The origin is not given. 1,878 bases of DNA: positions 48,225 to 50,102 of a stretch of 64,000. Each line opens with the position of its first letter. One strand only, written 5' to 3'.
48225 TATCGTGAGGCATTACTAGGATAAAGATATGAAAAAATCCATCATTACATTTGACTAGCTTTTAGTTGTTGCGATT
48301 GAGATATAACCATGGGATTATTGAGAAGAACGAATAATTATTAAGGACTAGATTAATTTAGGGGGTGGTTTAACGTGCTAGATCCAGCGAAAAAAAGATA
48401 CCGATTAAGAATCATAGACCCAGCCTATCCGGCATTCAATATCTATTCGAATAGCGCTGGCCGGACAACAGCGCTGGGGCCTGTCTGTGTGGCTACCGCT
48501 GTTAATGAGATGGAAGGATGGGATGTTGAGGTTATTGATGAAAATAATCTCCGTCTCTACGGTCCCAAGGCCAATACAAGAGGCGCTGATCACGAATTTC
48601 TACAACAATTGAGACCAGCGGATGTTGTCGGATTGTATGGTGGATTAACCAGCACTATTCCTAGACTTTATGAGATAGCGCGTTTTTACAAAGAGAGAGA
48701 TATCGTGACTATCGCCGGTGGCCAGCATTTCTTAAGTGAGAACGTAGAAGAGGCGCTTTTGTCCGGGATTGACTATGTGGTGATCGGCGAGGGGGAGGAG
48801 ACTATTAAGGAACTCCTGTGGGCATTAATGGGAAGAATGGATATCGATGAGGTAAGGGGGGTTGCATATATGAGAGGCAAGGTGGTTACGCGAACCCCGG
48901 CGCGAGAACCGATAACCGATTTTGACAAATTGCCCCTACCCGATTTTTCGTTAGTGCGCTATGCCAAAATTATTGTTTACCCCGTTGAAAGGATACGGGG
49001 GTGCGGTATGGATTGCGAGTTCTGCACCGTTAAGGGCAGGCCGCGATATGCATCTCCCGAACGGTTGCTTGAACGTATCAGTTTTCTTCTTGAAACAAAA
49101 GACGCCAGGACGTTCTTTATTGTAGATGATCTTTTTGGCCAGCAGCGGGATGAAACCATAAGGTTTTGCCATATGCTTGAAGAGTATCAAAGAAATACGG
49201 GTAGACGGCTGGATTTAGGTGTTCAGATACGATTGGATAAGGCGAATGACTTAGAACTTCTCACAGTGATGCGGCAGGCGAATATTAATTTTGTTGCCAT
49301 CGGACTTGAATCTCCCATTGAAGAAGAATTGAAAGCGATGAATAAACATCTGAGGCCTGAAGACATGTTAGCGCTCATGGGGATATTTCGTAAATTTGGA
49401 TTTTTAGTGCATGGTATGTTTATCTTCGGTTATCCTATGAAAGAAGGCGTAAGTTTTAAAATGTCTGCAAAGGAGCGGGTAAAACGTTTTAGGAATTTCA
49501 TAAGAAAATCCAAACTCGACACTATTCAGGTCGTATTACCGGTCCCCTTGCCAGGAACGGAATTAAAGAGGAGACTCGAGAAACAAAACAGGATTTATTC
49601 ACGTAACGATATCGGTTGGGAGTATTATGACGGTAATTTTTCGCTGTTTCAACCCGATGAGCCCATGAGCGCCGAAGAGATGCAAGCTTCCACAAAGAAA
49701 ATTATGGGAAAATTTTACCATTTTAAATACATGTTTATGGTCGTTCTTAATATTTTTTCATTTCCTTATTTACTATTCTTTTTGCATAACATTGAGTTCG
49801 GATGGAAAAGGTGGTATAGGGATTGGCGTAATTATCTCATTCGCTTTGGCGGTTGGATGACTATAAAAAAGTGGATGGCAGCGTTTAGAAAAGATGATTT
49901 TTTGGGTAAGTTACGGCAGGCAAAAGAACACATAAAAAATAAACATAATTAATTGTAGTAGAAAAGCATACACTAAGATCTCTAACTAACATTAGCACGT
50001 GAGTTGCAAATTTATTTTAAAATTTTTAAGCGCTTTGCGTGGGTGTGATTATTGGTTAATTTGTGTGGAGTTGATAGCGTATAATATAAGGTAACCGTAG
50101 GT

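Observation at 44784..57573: AT-richer accessory island devoted to glycan methylation and modification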

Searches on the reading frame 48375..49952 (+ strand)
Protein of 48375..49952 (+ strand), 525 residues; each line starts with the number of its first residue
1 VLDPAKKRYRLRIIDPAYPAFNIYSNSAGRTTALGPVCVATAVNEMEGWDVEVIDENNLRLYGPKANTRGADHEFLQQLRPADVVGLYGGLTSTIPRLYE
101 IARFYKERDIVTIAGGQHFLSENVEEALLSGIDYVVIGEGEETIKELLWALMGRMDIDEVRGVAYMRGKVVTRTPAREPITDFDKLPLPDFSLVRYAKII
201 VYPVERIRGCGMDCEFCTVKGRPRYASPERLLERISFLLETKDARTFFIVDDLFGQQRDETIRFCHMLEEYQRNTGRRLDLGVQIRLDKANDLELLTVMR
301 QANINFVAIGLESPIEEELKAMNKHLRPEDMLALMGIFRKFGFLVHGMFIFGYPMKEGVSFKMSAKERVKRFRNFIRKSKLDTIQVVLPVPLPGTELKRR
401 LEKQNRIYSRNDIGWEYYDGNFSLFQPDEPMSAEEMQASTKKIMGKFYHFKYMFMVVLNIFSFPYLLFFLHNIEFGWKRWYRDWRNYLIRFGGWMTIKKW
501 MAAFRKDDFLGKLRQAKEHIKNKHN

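Call 4: search_protein_families(library=pfam, proteins=[window:48375-49952:+], max_evalue=0.01)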
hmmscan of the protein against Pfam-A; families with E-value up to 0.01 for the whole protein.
window:48375-49952:+ (525 aa): 3 families
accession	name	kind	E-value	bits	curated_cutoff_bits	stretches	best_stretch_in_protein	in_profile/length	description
PF02310.24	B12-binding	-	2.8e-12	47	32.1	1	26-147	7-120/121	B12 binding domain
PF04055.27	Radical_SAM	-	3.8e-11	43.9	29.5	1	205-354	2-152/166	Radical SAM superfamily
PF19864.5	Radical_SAM_N2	-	0.0081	16.1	29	0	107-150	84-124/151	Radical SAM proteins, N-terminal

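Call 14: search_protein_families(library=ncbifam, proteins=[window:48375-49952:+], max_evalue=0.01)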
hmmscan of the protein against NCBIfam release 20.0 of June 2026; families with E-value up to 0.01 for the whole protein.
window:48375-49952:+ (525 aa): 14 families
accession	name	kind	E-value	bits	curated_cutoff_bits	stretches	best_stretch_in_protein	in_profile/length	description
TIGR02026.1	BchE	equivalog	9.4e-28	97.3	481.35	1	73-456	56-436/497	magnesium-protoporphyrin IX monomethyl ester anaerobic oxidative cyclase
TIGR04014.1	B12_SAM_MJ_0865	equivalog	6.1e-23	81.3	360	1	97-404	56-361/434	methyl-coenzyme M reductase glutamine C-methyltransferase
TIGR03471.1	HpnJ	equivalog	1.6e-22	80.1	577.6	1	124-449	111-434/472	hopanoid biosynthesis associated radical SAM protein HpnJ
TIGR04013.1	B12_SAM_MJ_1487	hypoth_equivalog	7.8e-22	77.6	251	1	76-401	38-357/382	TIGR04013 family B12-binding domain/radical SAM domain-containing protein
NF050148.1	rSAM_ApyD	equivalog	2.8e-18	65.7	750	1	107-358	101-353/645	RiPP biosynthesis radical SAM protein ApyD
TIGR04367.1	HpnR_B12_rSAM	equivalog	5.4e-18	64.8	650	1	19-400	8-372/490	hopanoid C-3 methylase HpnR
TIGR03975.1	rSAM_ocin_1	subfamily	1.6e-16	59.9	281.85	1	106-357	152-416/606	RiPP maturation radical SAM C-methyltransferase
TIGR04479.1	bcpD_PhpK_rSAM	subfamily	1.2e-15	56.9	600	1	134-356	174-394/504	PhpK family radical SAM P-methyltransferase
TIGR04072.2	rSAM_ladder_B12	equivalog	4.2e-14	52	360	1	99-357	87-335/443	lipid biosynthesis B12-binding/radical SAM protein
NF038361.1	rSAM_Sden_1168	equivalog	3e-12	45.9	575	1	73-399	130-471/560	Sden_1168 family B12-binding radical SAM P-methyltransferase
NF040542.1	rSAM_RCCLKC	equivalog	3e-11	43.1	450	1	86-383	57-354/423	arsinothricin biosynthesis radical SAM protein ArsL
NF033712.0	B12_rSAM_KedN5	subfamily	5.8e-10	38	700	1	109-276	91-272/624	KedN5 family methylcobalamin-dependent radical SAM C-methyltransferase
TIGR04295.1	B12_rSAM_oligo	hypoth_equivalog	2.5e-09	36.3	400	1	108-327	100-317/422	TIGR04295 family B12-binding domain-containing radical SAM protein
TIGR00089.1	TIGR00089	subfamily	0.00026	19.9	251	1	203-364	142-311/429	MiaB/RimO family radical SAM methylthiotransferase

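Call 31: find_homologous_proteins(query=window:48375-49952:+, max_evalue=1e-30)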
Query window:48375-49952:+ (525 aa): 2345 proteins with E <= 1e-30 among 8000 candidates; the best 120 are listed.
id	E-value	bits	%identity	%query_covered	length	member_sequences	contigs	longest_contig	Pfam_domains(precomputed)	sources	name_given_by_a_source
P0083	0.0e+0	1218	100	100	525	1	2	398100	PF04055.28,PF02310.25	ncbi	ncbi:MAG: radical SAM protein [Candidatus Omnitrophota bacterium]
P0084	0.0e+0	1083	89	100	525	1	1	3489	PF04055.28,PF02310.25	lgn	-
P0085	7.1e-285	964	78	99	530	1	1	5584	PF04055.28,PF02310.25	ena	-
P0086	3.0e-284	962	80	99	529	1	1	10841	PF04055.28,PF02310.25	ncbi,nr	ncbi:MAG: B12-binding domain-containing radical SAM protein [Candidatus Omnitrophica bacterium]|nr:B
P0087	2.0e-283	959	78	100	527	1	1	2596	PF04055.28,PF02310.25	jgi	-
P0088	2.6e-283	959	78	99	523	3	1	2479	PF04055.28,PF02310.25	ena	-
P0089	5.2e-283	958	78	99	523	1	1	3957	PF04055.28,PF02310.25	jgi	-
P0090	1.6e-281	953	77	100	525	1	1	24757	PF04055.28,PF02310.25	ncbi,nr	ncbi:MAG: B12-binding domain-containing radical SAM protein [Candidatus Omnitrophica bacterium]|nr:B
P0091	5.9e-280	948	76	99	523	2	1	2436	PF04055.28,PF02310.25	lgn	-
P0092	1.4e-279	946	76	99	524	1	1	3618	PF04055.28,PF02310.25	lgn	-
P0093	2.0e-279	946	76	99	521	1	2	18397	PF04055.28,PF02310.25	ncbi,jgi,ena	-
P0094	2.2e-279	946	76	99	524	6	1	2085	PF04055.28,PF02310.25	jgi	jgi:radical SAM superfamily enzyme YgiQ (UPF0313 family)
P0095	8.9e-279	944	76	99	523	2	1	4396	PF04055.28,PF02310.25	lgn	-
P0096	3.8e-278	942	76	99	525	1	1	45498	PF04055.28,PF02310.25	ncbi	-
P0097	4.0e-278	941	76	99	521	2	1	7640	PF04055.28,PF02310.25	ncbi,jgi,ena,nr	ncbi:MAG: B12-binding domain-containing radical SAM protein [Candidatus Omnitrophica bacterium]|nr:B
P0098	4.6e-278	941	77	100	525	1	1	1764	PF04055.28,PF02310.25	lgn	-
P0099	6.0e-278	941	76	99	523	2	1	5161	PF04055.28,PF02310.25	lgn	-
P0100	6.5e-278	941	75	99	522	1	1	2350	PF04055.28,PF02310.25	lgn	-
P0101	1.4e-277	940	76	99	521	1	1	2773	PF04055.28,PF02310.25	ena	-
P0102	1.5e-277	940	75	100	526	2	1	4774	PF04055.28,PF02310.25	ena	-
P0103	7.8e-277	937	76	99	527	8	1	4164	PF04055.28,PF02310.25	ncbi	-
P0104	9.4e-277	937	76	99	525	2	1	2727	PF04055.28,PF02310.25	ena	-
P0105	1.5e-276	936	76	99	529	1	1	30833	PF04055.28,PF02310.25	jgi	jgi:radical SAM superfamily enzyme YgiQ (UPF0313 family)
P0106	1.0e-275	934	75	100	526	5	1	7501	PF04055.28,PF02310.25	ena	-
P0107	2.4e-275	932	75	99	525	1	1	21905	PF04055.28,PF02310.25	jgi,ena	-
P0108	3.1e-275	932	75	99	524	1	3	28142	PF04055.28,PF02310.25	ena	-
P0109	3.4e-275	932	75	100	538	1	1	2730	PF04055.28,PF02310.25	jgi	jgi:radical SAM superfamily enzyme YgiQ (UPF0313 family)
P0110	3.8e-275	932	75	99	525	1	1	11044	PF04055.28,PF02310.25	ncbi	-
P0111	6.4e-275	931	75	100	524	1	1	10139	PF04055.28,PF02310.25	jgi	jgi:radical SAM superfamily enzyme YgiQ (UPF0313 family)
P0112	8.6e-275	930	75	99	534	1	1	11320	PF04055.28,PF02310.25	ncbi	-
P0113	9.5e-275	930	75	99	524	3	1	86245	PF04055.28,PF02310.25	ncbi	ncbi:MAG: radical SAM protein [Candidatus Omnitrophota bacterium]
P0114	1.9e-274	929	76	99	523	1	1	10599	PF04055.28,PF02310.25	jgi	-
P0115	3.6e-274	928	76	99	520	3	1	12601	PF04055.28,PF02310.25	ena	-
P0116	3.7e-274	928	75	99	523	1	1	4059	PF04055.28,PF02310.25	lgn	-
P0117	5.3e-274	928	75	100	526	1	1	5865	PF04055.28,PF02310.25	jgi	jgi:radical SAM superfamily enzyme YgiQ (UPF0313 family)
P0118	5.8e-274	928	74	100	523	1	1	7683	PF04055.28,PF02310.25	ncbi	-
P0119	1.0e-273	927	75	100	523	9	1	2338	PF04055.28,PF02310.25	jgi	-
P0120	1.1e-273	927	75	99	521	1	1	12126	PF04055.28,PF02310.25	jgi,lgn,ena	-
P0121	1.7e-273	926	75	99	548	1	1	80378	PF04055.28,PF02310.25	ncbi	ncbi:B12-binding domain-containing radical SAM protein [Candidatus Omnitrophota bacterium]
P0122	1.7e-273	926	76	99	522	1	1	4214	PF04055.28,PF02310.25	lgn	-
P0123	2.4e-273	926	74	100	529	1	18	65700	PF04055.28,PF02310.25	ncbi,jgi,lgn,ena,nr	ncbi:MAG: radical SAM protein [Candidatus Orphnella occulta]|nr:radical SAM protein [Candidatus Orph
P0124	3.3e-273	925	74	99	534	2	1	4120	PF04055.28,PF02310.25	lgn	-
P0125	5.2e-273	925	75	99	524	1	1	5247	PF04055.28,PF02310.25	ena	-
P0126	6.3e-273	924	74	99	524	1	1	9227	PF04055.28,PF02310.25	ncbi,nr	ncbi:MAG: B12-binding domain-containing radical SAM protein [Candidatus Omnitrophica bacterium]|nr:B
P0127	6.4e-273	924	75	99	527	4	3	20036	PF04055.28,PF02310.25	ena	-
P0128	7.0e-273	924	74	99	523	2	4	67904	PF04055.28,PF02310.25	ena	-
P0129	8.0e-273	924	74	99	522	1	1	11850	PF04055.28,PF02310.25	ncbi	-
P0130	8.3e-273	924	75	99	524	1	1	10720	PF04055.28,PF02310.25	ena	-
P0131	1.3e-272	923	75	100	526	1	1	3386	PF04055.28,PF02310.25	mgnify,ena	mgnify:FL=1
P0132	3.2e-272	922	74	100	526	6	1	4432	PF04055.28,PF02310.25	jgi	-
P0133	3.2e-272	922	74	99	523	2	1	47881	PF04055.28,PF02310.25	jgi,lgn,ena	-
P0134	4.4e-272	922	74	99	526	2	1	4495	PF04055.28,PF02310.25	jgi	jgi:radical SAM superfamily enzyme YgiQ (UPF0313 family)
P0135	6.2e-272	921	74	99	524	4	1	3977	PF04055.28,PF02310.25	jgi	-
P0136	6.6e-272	921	74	100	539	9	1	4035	PF04055.28,PF02310.25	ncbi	-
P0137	9.6e-272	920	74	99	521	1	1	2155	PF04055.28,PF02310.25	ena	-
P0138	1.0e-271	920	75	100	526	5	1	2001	PF04055.28,PF02310.25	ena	-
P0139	1.3e-271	920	74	100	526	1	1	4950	PF04055.28,PF02310.25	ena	-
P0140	2.3e-271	919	74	99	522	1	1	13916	PF04055.28,PF02310.25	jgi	-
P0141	2.8e-271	919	74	99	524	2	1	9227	PF04055.28,PF02310.25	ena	-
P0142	3.7e-271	918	73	99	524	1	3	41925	PF04055.28,PF02310.25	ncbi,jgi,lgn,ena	-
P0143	3.8e-271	918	75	100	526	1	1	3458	PF04055.28,PF02310.25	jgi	jgi:radical SAM superfamily enzyme YgiQ (UPF0313 family)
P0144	7.0e-271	918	74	99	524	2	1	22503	PF04055.28,PF02310.25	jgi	-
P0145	7.9e-271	917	74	100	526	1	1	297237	PF04055.28,PF02310.25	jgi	jgi:radical SAM superfamily enzyme YgiQ (UPF0313 family)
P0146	2.1e-270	916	73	99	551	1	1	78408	PF04055.28,PF02310.25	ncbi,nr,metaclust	ncbi:MAG: hypothetical protein A2Z72_03375 [Omnitrophica bacterium RBG_13_46_9]|nr:MAG: hypothetical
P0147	2.6e-270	916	74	99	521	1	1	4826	PF04055.28,PF02310.25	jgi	jgi:radical SAM superfamily enzyme YgiQ (UPF0313 family)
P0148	3.1e-270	915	74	99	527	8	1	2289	PF04055.28,PF02310.25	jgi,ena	-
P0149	3.2e-270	915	73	100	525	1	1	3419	PF04055.28,PF02310.25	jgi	-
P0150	3.9e-270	915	74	99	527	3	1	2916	PF04055.28,PF02310.25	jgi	jgi:radical SAM superfamily enzyme YgiQ (UPF0313 family)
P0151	4.0e-270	915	73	99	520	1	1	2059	PF04055.28,PF02310.25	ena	-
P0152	4.6e-270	915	74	99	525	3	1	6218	PF04055.28,PF02310.25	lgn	-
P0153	4.7e-270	915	74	99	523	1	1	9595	PF04055.28,PF02310.25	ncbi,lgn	-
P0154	6.0e-270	914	73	99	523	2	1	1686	PF04055.28,PF02310.25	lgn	-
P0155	6.1e-270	914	74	99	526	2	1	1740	PF04055.28,PF02310.25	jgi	-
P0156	6.1e-270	914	74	99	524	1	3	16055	PF04055.28,PF02310.25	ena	-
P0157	6.4e-270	914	74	99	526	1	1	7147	PF04055.28,PF02310.25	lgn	-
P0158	9.8e-270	914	74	99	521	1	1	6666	PF04055.28,PF02310.25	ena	-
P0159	1.4e-269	913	74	99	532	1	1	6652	PF04055.28,PF02310.25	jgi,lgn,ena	-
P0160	2.5e-269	912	74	99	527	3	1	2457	PF04055.28,PF02310.25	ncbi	-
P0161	2.9e-269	912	74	100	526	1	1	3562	PF04055.28,PF02310.25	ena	-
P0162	4.6e-269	912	74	100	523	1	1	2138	PF04055.28,PF02310.25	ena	-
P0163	4.8e-269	912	74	99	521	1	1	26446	PF04055.28,PF02310.25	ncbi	-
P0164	5.0e-269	911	74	100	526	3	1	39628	PF04055.28,PF02310.25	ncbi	ncbi:MAG: radical SAM protein [Candidatus Omnitrophota bacterium]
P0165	5.5e-269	911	75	100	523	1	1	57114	PF04055.28,PF02310.25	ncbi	-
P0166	5.8e-269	911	74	99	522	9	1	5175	PF04055.28,PF02310.25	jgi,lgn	jgi:radical SAM superfamily enzyme YgiQ (UPF0313 family)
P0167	7.4e-269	911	74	100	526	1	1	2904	PF04055.28,PF02310.25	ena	-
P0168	8.9e-269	911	74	99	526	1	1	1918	PF04055.28,PF02310.25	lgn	-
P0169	9.2e-269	911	76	96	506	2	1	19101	PF04055.28,PF02310.25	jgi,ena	-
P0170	1.4e-268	910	73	99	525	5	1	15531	PF04055.28,PF02310.25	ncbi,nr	ncbi:MAG: B12-binding domain-containing radical SAM protein [Candidatus Omnitrophica bacterium]|nr:B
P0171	1.4e-268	910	75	99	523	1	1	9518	PF04055.28,PF02310.25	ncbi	-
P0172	2.0e-268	909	73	99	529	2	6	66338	PF04055.28,PF02310.25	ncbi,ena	-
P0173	2.3e-268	909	73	99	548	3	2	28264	PF04055.28,PF02310.25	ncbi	-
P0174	2.6e-268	909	73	100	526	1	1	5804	PF04055.28,PF02310.25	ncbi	-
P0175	2.7e-268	909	72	100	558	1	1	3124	PF04055.28,PF02310.25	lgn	-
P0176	3.0e-268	909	73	99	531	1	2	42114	PF04055.28,PF02310.25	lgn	-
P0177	3.1e-268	909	74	99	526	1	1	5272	PF04055.28,PF02310.25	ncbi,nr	ncbi:MAG: radical SAM protein [Candidatus Omnitrophota bacterium]|nr:radical SAM protein [Candidatus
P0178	3.4e-268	909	74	99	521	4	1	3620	PF04055.28,PF02310.25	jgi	-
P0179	3.7e-268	909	74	100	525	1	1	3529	PF04055.28,PF02310.25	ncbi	-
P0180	4.0e-268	909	73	99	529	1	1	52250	PF04055.28,PF02310.25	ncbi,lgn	-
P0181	4.0e-268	908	73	100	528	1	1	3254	PF04055.28,PF02310.25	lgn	-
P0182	4.7e-268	908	73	99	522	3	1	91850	PF04055.28,PF02310.25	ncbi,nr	ncbi:MAG: radical SAM protein [Candidatus Omnitrophica bacterium]|nr:radical SAM protein [Candidatus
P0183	4.9e-268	908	74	99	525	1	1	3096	PF04055.28,PF02310.25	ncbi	-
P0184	4.9e-268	908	74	99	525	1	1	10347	PF04055.28,PF02310.25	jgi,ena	-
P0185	5.3e-268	908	74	99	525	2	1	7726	PF04055.28,PF02310.25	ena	-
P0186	7.0e-268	908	71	99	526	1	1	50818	PF04055.28,PF02310.25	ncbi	ncbi:MAG: radical SAM protein [Candidatus Omnitrophota bacterium]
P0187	8.2e-268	907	73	99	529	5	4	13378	PF04055.28,PF02310.25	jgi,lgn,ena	-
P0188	1.3e-267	907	73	100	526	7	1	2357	PF04055.28,PF02310.25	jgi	-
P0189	1.5e-267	907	73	100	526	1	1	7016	PF04055.28,PF02310.25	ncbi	-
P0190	1.7e-267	906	73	100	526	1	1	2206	PF04055.28,PF02310.25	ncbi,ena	-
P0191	1.8e-267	906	73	99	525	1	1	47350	PF04055.28,PF02310.25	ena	-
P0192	1.9e-267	906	73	100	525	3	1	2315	PF04055.28,PF02310.25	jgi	-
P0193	3.2e-267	905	72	99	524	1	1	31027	PF04055.28,PF02310.25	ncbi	ncbi:B12-binding domain-containing radical SAM protein [Candidatus Omnitrophota bacterium]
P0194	5.5e-267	905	72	99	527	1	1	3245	PF04055.28,PF02310.25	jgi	jgi:radical SAM superfamily enzyme YgiQ (UPF0313 family)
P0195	9.0e-267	904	73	99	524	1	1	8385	PF04055.28,PF19864.6,PF02310.25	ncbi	ncbi:MAG: radical SAM protein [Candidatus Omnitrophota bacterium]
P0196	1.0e-266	904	73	99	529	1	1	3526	PF04055.28,PF02310.25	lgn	-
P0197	1.1e-266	904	74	99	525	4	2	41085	PF04055.28,PF02310.25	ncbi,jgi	ncbi:MAG: radical SAM protein [Candidatus Omnitrophota bacterium]|jgi:radical SAM superfamily enzyme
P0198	1.2e-266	904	73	99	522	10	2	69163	PF04055.28,PF02310.25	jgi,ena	-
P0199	1.2e-266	904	73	99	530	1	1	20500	PF04055.28,PF02310.25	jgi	jgi:radical SAM superfamily enzyme YgiQ (UPF0313 family)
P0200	1.2e-266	904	73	100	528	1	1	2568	PF04055.28,PF02310.25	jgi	jgi:radical SAM superfamily enzyme YgiQ (UPF0313 family)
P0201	1.2e-266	904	73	99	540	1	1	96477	PF04055.28,PF02310.25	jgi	-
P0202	1.2e-266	904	72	100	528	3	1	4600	PF04055.28,PF02310.25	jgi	-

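Call 33: find_encoding_contigs(protein=P0113, flank=10000, max_places=1)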
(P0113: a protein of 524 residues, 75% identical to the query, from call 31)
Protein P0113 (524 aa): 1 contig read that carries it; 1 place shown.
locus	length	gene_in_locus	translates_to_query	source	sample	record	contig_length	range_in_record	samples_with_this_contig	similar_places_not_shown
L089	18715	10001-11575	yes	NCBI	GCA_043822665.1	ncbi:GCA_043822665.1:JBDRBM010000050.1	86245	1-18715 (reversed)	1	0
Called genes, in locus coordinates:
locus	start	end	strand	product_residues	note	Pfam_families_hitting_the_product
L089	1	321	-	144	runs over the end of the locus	PF22166:WHD_ArnR1 (weak), PF22381:Staph_reg_Sar_Rot, PF01047:MarR, PF12802:MarR_2, PF13463:HTH_27 (weak)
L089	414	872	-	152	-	-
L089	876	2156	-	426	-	PF16241:DUF4900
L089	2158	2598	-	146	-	PF07963:N_methyl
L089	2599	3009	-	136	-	-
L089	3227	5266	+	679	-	PF07238:PilZ (faint)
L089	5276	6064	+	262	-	PF00565:SNase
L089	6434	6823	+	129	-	-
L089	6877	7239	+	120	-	-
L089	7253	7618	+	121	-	PF00672:HAMP (weak)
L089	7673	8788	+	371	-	PF00365:PFK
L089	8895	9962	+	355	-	PF13354:Beta-lactamase2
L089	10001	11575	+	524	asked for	PF02310:B12-binding, PF04055:Radical_SAM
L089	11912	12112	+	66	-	PF00313:CSD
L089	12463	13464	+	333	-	PF01145:Band_7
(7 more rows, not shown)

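Call 34: find_encoding_contigs(protein=P0123, flank=10000, max_places=1)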
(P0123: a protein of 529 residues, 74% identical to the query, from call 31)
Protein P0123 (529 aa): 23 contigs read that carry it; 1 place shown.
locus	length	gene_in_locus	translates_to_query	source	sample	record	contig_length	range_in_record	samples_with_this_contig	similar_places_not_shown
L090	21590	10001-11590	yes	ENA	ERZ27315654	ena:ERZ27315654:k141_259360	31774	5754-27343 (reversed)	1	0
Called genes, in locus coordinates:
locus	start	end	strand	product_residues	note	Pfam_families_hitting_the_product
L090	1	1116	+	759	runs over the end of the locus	PF04023:FeoA, PF01926:MMR_HSR1, PF02421:FeoB_N, PF09439:SRPRB (weak), PF17910:FeoB_Cyto, PF07670:Gate, PF07664:FeoB_C, PF07670:Gate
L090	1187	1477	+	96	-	-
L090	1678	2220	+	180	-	PF00383:dCMP_cyt_deam_1, PF14437:MafB19-deam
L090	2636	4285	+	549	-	PF05496:RuvB_N (weak), PF13177:DNA_pol3_delta2, PF13401:AAA_22 (weak), PF00004:AAA, PF07728:AAA_5 (weak), PF22608:DNAX_ATPase_lid, PF12169:DNA_pol3_gamma3, PF20964:DnaX_C, +2 more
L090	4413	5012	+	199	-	PF21176:RecR_HhH, PF02132:RecR_ZnF, PF13662:Toprim_4, PF01751:Toprim, PF21175:RecR_C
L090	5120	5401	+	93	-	-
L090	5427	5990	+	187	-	PF01558:POR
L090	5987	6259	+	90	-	PF12838:Fer4_7 (faint), PF12797:Fer4_2 (faint), PF12837:Fer4_6 (faint), PF13237:Fer4_10 (weak), PF14697:Fer4_21, PF00037:Fer4 (weak)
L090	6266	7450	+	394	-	PF01855:POR_N, PF17147:PFOR_II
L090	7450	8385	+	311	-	PF02775:TPP_enzyme_C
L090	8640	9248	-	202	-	PF00872:Transposase_mut, PF10551:MULE (weak)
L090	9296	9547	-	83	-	-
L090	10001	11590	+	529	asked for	PF02310:B12-binding, PF04055:Radical_SAM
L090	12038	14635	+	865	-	PF00990:GGDEF, PF05524:PEP-utilisers_N, PF00391:PEP-utilizers, PF02896:PEP-utilizers_C, PF03328:HpcH_HpaI (weak)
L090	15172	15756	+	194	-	PF06414:Zeta_toxin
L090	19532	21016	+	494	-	PF02310:B12-binding, PF04055:Radical_SAM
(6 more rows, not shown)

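Call 35: find_encoding_contigs(protein=P0090, flank=10000, max_places=1)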
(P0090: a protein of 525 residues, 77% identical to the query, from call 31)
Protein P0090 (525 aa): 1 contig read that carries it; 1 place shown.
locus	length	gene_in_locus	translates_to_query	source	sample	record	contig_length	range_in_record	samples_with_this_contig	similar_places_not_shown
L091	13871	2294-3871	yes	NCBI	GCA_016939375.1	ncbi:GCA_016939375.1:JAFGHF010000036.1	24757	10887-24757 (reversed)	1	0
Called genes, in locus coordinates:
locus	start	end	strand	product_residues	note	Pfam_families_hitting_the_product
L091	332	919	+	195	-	-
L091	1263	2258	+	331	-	PF10503:Esterase_PHB (weak), PF20434:BD-FAE (faint), PF02230:Abhydrolase_2 (weak)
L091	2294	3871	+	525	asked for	PF02310:B12-binding, PF04055:Radical_SAM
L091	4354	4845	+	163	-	-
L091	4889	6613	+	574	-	PF03577:Peptidase_C69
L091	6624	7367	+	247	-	PF02463:SMC_N (faint), PF00005:ABC_tran, PF13304:AAA_21 (faint)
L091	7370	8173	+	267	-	PF01061:ABC2_membrane, PF12698:ABC2_membrane_3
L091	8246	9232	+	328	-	PF02156:Glyco_hydro_26 (weak)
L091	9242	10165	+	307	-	PF13593:SBF_like, PF01758:SBF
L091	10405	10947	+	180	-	PF07813:LTXXQ (weak)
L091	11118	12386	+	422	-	PF02321:OEP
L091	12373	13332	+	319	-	PF25919:BSH_CusB (faint), PF00364:Biotin_lipoyl (faint), PF25917:BSH_RND, PF25973:BSH_CzcB, PF25984:BSH_YknX (weak), PF25967:RND-MFP_C, PF25975:CzcB_C, PF25989:YknX_C, +1 more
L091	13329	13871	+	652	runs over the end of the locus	PF00005:ABC_tran, PF02463:SMC_N (faint), PF13304:AAA_21 (faint), PF12704:MacB_PCD, PF02687:FtsX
